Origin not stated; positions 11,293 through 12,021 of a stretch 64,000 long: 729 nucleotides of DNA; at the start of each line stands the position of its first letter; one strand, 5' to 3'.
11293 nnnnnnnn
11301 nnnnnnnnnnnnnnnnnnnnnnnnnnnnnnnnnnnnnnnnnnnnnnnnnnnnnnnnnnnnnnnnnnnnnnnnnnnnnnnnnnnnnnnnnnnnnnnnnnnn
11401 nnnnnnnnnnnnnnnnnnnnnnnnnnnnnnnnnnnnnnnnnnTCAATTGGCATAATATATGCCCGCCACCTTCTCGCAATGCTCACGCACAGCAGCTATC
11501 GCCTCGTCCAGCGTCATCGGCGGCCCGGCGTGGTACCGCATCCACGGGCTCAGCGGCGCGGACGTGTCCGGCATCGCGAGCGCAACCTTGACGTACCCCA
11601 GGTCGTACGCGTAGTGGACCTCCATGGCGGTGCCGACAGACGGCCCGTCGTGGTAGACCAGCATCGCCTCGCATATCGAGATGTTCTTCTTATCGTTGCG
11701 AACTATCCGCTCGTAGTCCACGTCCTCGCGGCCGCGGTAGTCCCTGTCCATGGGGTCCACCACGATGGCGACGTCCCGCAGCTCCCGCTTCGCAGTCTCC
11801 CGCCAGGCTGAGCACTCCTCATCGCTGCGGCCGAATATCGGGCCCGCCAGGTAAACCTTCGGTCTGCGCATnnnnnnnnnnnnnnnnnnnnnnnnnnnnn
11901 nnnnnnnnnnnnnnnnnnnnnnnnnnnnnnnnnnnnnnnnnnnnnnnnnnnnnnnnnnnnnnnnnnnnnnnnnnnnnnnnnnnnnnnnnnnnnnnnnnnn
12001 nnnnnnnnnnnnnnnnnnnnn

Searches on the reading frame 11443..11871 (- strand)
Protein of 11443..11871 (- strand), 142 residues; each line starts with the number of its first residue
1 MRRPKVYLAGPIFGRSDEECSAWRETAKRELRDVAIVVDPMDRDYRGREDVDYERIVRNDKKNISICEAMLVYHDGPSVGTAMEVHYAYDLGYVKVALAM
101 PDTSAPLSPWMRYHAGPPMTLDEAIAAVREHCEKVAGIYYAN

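Call 10: search_protein_families(library=pfam, proteins=[window:11443-11871:-], max_evalue=0.01)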
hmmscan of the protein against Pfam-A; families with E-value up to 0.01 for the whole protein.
window:11443-11871:- (142 aa): 3 families
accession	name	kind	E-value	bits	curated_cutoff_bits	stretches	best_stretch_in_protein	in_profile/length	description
PF05014.21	Nuc_deoxyrib_tr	-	5.7e-08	33.3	28.8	1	6-97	1-95/117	Nucleoside 2-deoxyribosyltransferase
PF15891.11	Nuc_deoxyri_tr2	-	2.5e-06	28.2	30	1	4-97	2-100/105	Nucleoside 2-deoxyribosyltransferase like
PF14359.12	DUF4406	-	0.00011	23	22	1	5-93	2-87/91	Domain of unknown function (DUF4406)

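Call 43: search_protein_families(library=ncbifam, proteins=[window:11443-11871:-], max_evalue=0.01)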
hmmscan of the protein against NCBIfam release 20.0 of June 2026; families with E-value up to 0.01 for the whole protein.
window:11443-11871:- (142 aa): 0 families

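Call 73: search_solved_structures(query=window:11443-11871:-, max_evalue=0.1, show_alignments=1)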
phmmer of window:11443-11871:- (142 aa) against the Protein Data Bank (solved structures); distinct sequences matched with E-value up to 0.1: 1.
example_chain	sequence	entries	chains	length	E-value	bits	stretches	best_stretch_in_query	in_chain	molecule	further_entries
7m5h_A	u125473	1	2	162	0.00083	22.5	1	4-99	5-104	Nucleoside 2-deoxyribosyltransferase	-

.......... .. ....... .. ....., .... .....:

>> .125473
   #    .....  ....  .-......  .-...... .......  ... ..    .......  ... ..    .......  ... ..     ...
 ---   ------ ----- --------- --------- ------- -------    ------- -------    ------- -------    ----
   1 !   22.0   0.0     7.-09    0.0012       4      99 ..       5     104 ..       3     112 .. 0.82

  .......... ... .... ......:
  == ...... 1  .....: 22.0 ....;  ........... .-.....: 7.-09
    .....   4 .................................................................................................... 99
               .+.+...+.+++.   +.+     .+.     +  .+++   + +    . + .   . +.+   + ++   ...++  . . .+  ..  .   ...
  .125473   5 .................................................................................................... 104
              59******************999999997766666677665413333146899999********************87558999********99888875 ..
